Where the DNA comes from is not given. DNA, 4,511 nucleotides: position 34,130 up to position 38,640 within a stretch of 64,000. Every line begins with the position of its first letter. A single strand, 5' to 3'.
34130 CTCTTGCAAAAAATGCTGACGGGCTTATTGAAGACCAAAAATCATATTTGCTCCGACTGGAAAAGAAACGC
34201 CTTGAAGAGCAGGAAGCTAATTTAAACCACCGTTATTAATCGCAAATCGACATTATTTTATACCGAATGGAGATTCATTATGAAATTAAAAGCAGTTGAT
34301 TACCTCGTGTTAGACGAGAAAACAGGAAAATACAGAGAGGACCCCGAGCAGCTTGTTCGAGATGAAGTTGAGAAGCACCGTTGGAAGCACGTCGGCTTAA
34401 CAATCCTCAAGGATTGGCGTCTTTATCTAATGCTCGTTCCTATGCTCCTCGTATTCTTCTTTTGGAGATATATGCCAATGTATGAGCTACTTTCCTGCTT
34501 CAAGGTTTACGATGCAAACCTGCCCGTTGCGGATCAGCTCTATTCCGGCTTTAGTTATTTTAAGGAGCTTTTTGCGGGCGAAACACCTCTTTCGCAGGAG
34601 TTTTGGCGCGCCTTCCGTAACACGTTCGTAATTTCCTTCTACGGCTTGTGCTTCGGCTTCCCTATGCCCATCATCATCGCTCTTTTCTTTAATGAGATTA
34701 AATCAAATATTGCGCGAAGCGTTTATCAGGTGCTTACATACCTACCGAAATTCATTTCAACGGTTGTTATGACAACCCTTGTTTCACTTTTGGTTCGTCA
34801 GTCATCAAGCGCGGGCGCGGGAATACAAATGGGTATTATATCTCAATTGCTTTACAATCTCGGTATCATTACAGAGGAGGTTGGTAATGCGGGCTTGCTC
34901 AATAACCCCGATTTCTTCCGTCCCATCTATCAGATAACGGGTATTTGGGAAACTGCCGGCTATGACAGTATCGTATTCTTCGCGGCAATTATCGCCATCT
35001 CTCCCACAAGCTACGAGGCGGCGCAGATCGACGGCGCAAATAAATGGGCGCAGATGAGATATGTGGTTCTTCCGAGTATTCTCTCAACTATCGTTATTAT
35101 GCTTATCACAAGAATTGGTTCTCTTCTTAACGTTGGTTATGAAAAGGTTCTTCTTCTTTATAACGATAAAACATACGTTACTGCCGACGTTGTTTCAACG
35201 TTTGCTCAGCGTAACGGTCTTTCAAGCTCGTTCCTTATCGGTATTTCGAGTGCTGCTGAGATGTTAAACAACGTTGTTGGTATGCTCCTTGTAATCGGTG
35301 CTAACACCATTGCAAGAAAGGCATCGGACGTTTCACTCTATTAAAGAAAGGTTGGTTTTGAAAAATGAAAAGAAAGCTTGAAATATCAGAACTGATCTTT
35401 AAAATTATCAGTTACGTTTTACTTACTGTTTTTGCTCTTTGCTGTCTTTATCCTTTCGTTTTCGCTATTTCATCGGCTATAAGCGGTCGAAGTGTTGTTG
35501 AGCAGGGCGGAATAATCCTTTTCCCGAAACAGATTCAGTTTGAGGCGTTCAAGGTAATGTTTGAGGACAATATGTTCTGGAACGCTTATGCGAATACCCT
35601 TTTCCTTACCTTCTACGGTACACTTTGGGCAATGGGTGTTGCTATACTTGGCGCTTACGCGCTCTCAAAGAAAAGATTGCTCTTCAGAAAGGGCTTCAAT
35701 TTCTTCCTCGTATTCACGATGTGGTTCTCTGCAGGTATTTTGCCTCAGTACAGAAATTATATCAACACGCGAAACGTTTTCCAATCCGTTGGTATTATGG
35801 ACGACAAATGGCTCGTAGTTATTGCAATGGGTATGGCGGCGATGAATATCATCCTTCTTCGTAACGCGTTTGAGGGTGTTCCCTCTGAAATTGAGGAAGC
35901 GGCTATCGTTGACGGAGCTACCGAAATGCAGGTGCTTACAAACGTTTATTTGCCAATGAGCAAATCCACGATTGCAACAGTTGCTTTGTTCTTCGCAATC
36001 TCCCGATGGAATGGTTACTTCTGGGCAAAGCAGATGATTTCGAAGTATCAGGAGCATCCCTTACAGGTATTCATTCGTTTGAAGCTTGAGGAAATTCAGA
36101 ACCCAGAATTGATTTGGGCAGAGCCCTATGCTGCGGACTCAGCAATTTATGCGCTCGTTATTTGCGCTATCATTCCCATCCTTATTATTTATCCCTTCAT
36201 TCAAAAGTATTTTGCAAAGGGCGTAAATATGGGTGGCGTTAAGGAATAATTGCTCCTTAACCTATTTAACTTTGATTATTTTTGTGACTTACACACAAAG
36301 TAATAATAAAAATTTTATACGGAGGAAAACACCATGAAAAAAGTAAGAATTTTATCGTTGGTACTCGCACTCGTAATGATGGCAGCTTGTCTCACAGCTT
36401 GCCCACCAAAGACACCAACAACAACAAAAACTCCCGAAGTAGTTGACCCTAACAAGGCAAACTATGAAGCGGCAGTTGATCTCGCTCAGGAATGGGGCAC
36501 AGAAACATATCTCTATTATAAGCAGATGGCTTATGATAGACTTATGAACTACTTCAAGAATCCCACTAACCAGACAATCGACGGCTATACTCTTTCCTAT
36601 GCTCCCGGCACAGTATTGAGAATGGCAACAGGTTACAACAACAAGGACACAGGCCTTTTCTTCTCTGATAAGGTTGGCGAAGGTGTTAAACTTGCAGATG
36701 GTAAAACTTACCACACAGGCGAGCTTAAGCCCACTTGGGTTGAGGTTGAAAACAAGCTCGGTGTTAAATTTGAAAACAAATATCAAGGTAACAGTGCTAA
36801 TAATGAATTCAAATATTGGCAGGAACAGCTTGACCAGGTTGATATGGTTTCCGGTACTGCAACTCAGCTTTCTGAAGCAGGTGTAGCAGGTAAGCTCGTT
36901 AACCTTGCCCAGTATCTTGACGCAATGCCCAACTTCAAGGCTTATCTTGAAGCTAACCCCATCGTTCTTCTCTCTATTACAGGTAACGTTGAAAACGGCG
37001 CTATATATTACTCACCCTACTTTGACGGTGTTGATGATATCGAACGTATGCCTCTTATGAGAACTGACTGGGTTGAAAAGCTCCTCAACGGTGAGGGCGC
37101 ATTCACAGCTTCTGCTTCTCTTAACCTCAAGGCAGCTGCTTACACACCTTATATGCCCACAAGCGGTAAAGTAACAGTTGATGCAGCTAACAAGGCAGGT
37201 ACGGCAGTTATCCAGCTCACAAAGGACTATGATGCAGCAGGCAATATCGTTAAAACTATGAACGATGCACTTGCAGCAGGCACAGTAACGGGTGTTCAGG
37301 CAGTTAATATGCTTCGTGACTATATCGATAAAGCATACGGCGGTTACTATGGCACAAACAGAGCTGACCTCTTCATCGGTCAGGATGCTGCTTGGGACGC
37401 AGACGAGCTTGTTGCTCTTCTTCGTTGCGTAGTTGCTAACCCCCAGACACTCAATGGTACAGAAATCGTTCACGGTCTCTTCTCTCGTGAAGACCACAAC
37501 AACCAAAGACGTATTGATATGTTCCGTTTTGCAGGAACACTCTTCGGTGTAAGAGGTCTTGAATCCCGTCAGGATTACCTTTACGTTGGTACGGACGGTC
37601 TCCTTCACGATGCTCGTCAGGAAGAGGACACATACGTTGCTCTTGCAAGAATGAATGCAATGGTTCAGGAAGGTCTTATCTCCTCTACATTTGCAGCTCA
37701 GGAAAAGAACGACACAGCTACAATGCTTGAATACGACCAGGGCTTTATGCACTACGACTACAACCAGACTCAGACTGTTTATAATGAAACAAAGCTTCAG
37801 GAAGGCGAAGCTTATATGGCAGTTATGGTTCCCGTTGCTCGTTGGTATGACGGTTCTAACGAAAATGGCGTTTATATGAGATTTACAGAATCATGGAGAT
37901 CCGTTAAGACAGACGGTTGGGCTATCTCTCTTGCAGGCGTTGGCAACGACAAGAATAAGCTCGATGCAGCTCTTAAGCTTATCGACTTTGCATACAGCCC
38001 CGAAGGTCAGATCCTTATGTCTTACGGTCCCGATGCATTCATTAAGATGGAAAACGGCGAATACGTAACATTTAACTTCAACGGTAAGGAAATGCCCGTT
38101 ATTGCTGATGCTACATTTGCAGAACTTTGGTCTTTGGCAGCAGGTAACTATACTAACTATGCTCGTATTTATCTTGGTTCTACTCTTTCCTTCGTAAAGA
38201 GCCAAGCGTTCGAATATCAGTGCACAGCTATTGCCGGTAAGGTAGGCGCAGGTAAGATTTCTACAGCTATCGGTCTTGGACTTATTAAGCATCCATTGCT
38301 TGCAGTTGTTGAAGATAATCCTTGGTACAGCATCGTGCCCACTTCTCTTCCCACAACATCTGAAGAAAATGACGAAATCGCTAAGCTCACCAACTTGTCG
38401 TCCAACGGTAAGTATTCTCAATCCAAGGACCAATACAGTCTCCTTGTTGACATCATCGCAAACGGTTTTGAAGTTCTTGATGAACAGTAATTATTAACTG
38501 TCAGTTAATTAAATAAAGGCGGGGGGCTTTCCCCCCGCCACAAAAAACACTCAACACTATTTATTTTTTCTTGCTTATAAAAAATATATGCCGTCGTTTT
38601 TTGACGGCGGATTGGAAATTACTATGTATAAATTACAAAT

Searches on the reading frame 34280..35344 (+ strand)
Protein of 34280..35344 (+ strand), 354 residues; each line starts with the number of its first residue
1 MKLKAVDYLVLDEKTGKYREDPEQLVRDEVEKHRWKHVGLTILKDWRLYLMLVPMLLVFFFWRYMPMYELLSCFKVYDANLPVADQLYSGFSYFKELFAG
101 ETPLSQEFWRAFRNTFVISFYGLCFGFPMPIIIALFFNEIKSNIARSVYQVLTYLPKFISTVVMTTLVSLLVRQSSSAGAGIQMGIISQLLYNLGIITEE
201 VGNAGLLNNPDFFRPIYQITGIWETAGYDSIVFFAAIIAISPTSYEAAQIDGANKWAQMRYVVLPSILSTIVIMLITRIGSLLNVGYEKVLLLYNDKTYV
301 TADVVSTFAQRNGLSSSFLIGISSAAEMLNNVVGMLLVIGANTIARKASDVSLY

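Call 8: search_protein_families(library=pfam, proteins=[window:34280-35344:+], max_evalue=0.001)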
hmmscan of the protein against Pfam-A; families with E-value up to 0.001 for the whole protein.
window:34280-35344:+ (354 aa): 1 family
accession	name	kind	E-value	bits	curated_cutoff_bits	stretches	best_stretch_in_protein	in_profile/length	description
PF00528.27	BPD_transp_1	-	4e-10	40.2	26.4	1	126-284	1-123/184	Binding-protein-dependent transport system inner membrane component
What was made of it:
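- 34280..35344 (+): Permease 1 (AlgM1/YteP/LplB-like type I ABC membrane subunit with an EAA loop). PF00528 (call 8).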

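Call 63: search_solved_structures(query=window:34280-35341:+, max_evalue=0.001)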
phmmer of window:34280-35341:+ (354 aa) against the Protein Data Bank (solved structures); distinct sequences matched with E-value up to 0.001: 3.
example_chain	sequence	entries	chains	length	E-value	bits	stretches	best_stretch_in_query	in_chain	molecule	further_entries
4tqu_M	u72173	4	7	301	4.8e-63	216.8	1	41-350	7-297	AlgM1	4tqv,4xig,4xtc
8ja7_A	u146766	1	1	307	8.7e-06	28.6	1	109-329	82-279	Trehalose transport system permease protein SugA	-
7cad_A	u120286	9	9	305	3.2e-05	26.7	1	216-329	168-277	ABC sugar transporter, permease component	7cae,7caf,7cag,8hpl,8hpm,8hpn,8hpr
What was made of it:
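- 34280..35344 (+): AlgM1 4tqu_M at E 4.8e-63, next best SugA only 9e-6 (call 63).
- On Type I ABC importer of the AlgM1M2SS-AlgQ (polyuronate, CUT1-like) kind: AlgM1 at E 4.8e-63 (call 63).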

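Call 84: search_dna_similar(query=window:34280-35341:+, collection=plasmids, mode=protein, max_rows=30, max_evalue=1e-20)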
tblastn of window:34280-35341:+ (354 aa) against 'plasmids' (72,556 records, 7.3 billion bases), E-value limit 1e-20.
Records with a match: 67; places in all: 95; records where one place covers at least 80% of the query: 62.
Best place of each record, by identity: <60% 67.
By first word of the organism name: Ensifer 10; Subdoligranulum 7; Agrobacterium 5; Clostridium 5; Paenibacillus 4; Pseudochrobactrum 4; Rhizobium 3; Bacillus 2; Neorhizobium 2; Streptomyces 2; and 22 more.
By predicted mobility (MOB-suite, as given by PLSDB): non-mobilizable 55; conjugative 10; mobilizable 2.
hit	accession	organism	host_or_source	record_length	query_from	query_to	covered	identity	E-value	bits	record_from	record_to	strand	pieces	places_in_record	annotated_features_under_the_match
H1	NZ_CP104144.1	Rhizobium sullae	Sulla coronaria,cell culture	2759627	17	354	95%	41.0%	4e-47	178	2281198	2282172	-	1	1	record has no annotation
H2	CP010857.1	Marinovum algicola DG 898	-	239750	15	354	96%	40.7%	1e-50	188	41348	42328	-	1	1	ABC-type polysaccharide transport system, permease component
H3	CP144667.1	Agrobacterium tumefaciens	Sedum,cell culture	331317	44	354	88%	44.4%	5e-53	195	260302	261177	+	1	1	sugar ABC transporter permease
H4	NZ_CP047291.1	Falsirhodobacter algicola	Grateloupia sp.,single cell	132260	6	354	99%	39.3%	2e-49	185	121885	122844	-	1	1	ABC transporter permease subunit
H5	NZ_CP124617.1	Tropicibacter oceani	pure culture,sediment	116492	16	354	96%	40.3%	3e-52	193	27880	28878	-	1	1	ABC transporter permease subunit | ugpC: sn-glycerol-3-phosphate ABC transporter ATP-binding protein UgpC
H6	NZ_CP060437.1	Pseudooceanicola algae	whole organism,marine macroalga Fucus ...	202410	11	354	97%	39.7%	9e-47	177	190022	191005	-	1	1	ABC transporter permease subunit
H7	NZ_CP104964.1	Devosia neptuniae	Vicia costata,cell culture,root nodule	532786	13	354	97%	39.6%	2e-45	173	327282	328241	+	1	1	ABC transporter permease subunit | ugpC: sn-glycerol-3-phosphate ABC transporter ATP-binding protein UgpC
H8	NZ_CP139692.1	Limimaricola variabilis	Bacterial Culture,hydrothermal vent ...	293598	23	354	94%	40.4%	3e-46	176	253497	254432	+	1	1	ABC transporter permease subunit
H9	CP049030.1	Rhodobacteraceae bacterium SC52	Apostichopus japonicus,pure ...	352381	23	354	94%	40.2%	1e-49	185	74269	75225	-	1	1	sugar ABC transporter permease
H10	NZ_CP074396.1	Agrobacterium salinitolerans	Cotton,tiaaue sample,root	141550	44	354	88%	42.8%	2e-52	193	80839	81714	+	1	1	sugar ABC transporter permease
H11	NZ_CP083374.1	Ensifer canadensis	Melilotus albus,Cell Culture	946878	4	354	99%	37.7%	2e-42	164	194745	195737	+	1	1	sugar ABC transporter permease | ugpC: sn-glycerol-3-phosphate ABC transporter ATP-binding protein UgpC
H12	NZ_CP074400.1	Agrobacterium salinitolerans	Cotton,tiaaue sample,root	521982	44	354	88%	41.8%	1e-51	191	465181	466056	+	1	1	sugar ABC transporter permease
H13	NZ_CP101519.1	Ensifer adhaerens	cell cuture,rhizosphere soil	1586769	36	354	90%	40.4%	4e-43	166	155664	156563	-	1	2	none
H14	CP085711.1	Bacillus sp. F19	single cell,soil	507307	7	354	98%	36.9%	3e-45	172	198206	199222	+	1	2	ABC transporter permease subunit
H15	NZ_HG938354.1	Neorhizobium galegae bv. orientalis str. HAMBI 540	Galega orientalis root nodule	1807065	33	354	91%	39.8%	3e-43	167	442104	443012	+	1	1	record has no annotation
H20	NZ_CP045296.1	Paenibacillus cellulositrophicus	cell culture,Thai soil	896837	62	354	83%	40.3%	3e-49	184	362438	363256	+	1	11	ABC transporter permease subunit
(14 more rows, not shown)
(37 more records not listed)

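Call 85: get_annotated_region(hit=H14, flank=7000)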
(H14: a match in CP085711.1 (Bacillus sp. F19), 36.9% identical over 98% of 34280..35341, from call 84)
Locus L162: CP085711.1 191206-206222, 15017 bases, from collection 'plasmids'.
description: Bacillus sp. F19 plasmid unnamed, complete sequence
organism: Bacillus sp. F19 (NCBI taxid 2884833)
taxonomy: Bacteria; Bacillota; Bacilli; Bacillales; Bacillaceae; Bacillus; Bacillus sp. F19
host: -; source: single cell,soil; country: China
typing (MOB-suite, as given by PLSDB): non-mobilizable
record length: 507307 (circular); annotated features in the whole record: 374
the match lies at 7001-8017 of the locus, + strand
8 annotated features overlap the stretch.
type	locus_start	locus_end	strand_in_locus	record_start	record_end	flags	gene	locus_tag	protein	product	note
CDS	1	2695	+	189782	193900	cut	-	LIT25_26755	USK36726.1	phosphodiester glycosidase family protein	-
CDS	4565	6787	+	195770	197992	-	-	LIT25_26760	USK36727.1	helix-turn-helix transcriptional regulator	-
CDS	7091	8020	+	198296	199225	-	-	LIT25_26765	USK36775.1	ABC transporter permease subunit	-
CDS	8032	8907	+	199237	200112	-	-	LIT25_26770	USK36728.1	carbohydrate ABC transporter permease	-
CDS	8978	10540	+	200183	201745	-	-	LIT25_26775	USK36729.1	extracellular solute-binding protein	-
CDS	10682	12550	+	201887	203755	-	-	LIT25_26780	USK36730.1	DUF2264 domain-containing protein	-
CDS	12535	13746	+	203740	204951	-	-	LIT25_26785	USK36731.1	glycoside hydrolase family 88 protein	-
CDS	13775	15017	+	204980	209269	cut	-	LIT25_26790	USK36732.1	endo-alpha-N-acetylgalactosaminidase family protein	-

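Call 86: get_annotated_region(hit=H20, flank=7000)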
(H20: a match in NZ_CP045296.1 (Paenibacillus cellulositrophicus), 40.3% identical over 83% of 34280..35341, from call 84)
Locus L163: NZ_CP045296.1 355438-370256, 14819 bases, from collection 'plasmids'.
description: Paenibacillus cellulositrophicus strain KACC 16577 plasmid unnamed1, complete sequence
organism: Paenibacillus cellulositrophicus (NCBI taxid 562959)
taxonomy: Bacteria; Bacillota; Bacilli; Bacillales; Paenibacillaceae; Paenibacillus; Paenibacillus cellulositrophicus
host: -; source: cell culture,Thai soil; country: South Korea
typing (MOB-suite, as given by PLSDB): non-mobilizable
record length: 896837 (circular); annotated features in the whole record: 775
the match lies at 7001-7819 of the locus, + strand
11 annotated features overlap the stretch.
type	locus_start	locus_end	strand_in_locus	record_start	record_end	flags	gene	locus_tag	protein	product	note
CDS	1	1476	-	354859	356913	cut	-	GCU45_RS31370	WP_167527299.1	penicillin-binding transpeptidase domain-containing protein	-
CDS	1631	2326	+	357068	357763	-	-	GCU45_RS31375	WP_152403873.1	FHA domain-containing protein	-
CDS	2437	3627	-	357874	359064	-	-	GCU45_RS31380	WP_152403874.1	styrene monooxygenase/indole monooxygenase family protein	-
CDS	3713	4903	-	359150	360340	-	-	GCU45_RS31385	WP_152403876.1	cytochrome P450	-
CDS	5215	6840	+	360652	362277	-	-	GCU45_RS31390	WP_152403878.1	extracellular solute-binding protein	-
CDS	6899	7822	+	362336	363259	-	-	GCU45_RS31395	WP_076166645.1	ABC transporter permease subunit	GO:0055085 - transmembrane transport [Evidence IEA]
CDS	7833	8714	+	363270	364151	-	-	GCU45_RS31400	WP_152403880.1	carbohydrate ABC transporter permease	GO:0008643 - carbohydrate transport [Evidence IEA]; GO:0055085 - transmembrane transport [Evidence IEA]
CDS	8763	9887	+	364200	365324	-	-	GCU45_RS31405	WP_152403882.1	glycoside hydrolase family 88 protein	-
CDS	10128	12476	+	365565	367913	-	-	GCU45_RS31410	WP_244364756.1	helix-turn-helix domain-containing protein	GO:0006355 - regulation of DNA-templated transcription [Evidence IEA]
CDS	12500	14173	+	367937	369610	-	-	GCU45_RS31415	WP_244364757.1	extracellular solute-binding protein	-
CDS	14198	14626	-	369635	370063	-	-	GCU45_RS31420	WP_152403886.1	hypothetical protein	-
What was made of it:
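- On YesL/DUF624 membrane proteins of Firmicute sugar ABC operons: A profile-profile or fold comparison with DUF624 could not be run, and no DUF624 gene turned up in the two related plasmid loci inspected (calls 85, 86).
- Closest known: Bacillus subtilis YtcQP-YteP. Different: Related Bacillus and Paenibacillus plasmid loci show only permease, permease, binding protein and GH88 (calls 85, 86).
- Related permease and binding-protein operons in Bacillus and Paenibacillus have no such proteins (calls 85, 86).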

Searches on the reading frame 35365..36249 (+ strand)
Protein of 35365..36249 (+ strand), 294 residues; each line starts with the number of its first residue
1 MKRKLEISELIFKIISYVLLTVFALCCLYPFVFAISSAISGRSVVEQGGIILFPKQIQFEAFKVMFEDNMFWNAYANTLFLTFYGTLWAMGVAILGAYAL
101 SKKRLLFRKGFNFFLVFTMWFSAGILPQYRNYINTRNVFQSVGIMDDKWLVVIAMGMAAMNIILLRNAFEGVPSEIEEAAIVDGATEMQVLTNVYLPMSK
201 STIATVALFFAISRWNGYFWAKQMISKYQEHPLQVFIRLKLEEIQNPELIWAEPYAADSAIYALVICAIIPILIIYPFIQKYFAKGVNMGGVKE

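Call 8: search_protein_families(library=pfam, proteins=[window:35365-36249:+], max_evalue=0.001)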
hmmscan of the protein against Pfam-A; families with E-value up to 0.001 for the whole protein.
window:35365-36249:+ (294 aa): 1 family
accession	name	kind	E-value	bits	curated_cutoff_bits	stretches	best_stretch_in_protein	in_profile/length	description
PF00528.27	BPD_transp_1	-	3.2e-11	43.7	26.4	1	113-287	35-182/184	Binding-protein-dependent transport system inner membrane component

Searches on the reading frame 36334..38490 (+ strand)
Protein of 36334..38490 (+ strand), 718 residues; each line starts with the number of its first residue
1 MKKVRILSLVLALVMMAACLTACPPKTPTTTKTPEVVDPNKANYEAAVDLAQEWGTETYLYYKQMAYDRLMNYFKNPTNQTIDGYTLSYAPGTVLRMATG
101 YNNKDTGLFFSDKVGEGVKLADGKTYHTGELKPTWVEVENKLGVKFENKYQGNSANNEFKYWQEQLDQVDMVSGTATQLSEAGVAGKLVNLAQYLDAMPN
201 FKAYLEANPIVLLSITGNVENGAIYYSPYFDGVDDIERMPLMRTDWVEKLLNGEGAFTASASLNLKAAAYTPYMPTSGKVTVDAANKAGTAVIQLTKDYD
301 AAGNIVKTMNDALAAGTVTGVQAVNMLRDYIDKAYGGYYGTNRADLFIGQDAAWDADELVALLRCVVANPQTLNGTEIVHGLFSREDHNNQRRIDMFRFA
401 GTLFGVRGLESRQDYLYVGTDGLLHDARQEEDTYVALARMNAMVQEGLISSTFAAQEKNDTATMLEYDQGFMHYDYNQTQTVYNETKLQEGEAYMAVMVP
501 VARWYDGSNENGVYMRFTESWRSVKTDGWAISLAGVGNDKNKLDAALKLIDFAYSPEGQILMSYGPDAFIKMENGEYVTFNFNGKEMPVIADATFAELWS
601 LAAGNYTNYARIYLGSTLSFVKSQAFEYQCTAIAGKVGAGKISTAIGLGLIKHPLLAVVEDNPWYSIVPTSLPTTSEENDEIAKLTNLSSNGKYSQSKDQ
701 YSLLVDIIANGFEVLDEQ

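Call 3: search_protein_families(library=pfam, proteins=[window:36334-38490:+], max_evalue=1)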
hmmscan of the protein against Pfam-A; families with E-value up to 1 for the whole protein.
window:36334-38490:+ (718 aa): 1 family
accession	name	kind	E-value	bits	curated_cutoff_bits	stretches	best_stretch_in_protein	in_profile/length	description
PF18760.7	ART-PolyVal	-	0.14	13.3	31.2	1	102-165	26-87/140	ADP-Ribosyltransferase in polyvalent proteins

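Call 4: search_protein_families(library=ncbifam, proteins=[window:36334-38490:+], max_evalue=1)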
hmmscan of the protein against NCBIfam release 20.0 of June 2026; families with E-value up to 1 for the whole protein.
window:36334-38490:+ (718 aa): 1 family
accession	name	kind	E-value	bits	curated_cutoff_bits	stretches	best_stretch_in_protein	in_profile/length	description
TIGR04529.1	MTB_hemophore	subfamily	0.13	13.1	32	1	164-209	19-64/77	hemophore-related protein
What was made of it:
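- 36334..38490 (+): 718-aa lipoprotein solute-binding protein of the AlgQ type, about 200 aa longer than AlgQ. No Pfam or NCBIfam hit (calls 3, 4).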

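Call 30: search_solved_structures(query=window:36334-38487:+, max_evalue=1)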
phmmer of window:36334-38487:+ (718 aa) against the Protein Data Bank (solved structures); distinct sequences matched with E-value up to 1: 0.
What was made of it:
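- On Type I ABC importer of the AlgM1M2SS-AlgQ (polyuronate, CUT1-like) kind: The single sequence and Pfam/NCBIfam fail to see it (calls 3, 4, 30).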

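Call 60: search_solved_structures(query=A10, max_evalue=1)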
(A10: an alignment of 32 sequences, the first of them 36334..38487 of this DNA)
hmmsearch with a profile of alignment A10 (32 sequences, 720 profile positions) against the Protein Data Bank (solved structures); distinct sequences matched with E-value up to 1: 13.
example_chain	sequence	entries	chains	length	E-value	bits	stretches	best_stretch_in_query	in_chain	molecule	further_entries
1y3n_A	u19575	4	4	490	7.4e-27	97.2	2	325-541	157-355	AlgQ1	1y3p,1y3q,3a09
3vlu_A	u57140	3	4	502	8e-27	97.1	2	325-540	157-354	AlgQ1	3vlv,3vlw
6jhx_A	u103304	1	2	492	1.8e-24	89.3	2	324-535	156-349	AlgQ2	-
1j1n_A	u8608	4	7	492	2.8e-24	88.7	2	324-535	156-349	AlgQ2 | Macromolecule-Binding Periplasmic Protein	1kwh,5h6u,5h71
4tqu_Q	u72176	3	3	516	4.5e-24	88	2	324-535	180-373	AlgQ2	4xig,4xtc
5xs8_A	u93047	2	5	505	1.7e-16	63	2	104-222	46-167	Extracellular solute-binding protein family 1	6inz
5gx8_A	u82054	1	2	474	1.8e-16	62.8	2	104-222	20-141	Extracellular solute-binding protein family 1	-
5gub_A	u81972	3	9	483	2e-16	62.7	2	104-222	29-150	Extracellular solute-binding protein family 1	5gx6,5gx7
5g62_A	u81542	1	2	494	2.7e-05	25.9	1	150-222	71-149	ABC TRANSPORTER, SUBSTRATE-BINDING PROTEIN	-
5g5z_A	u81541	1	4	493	2.8e-05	25.9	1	150-222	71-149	ABC TRANSPORTER, SUBSTRATE-BINDING PROTEIN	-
5g5y_A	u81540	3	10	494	2.8e-05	25.9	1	150-222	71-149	ABC TRANSPORTER, SUBSTRATE-BINDING PROTEIN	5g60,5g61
3omb_A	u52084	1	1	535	0.0067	18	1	135-197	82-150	Extracellular solute-binding protein, family 1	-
6fth_A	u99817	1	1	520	0.12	13.9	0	158-200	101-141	Extracellular solute-binding protein, family 1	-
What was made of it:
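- The core is AlgM1/AlgQ-type (calls 60, 63).
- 36334..38490 (+): The family profile hits AlgQ1/AlgQ2 at E 7e-27 and Smon0123-type binding proteins at 2e-16 (call 60).
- On Type I ABC importer of the AlgM1M2SS-AlgQ (polyuronate, CUT1-like) kind: The family profile hits AlgQ1/AlgQ2 at E 7e-27 to 4e-24 (call 60).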
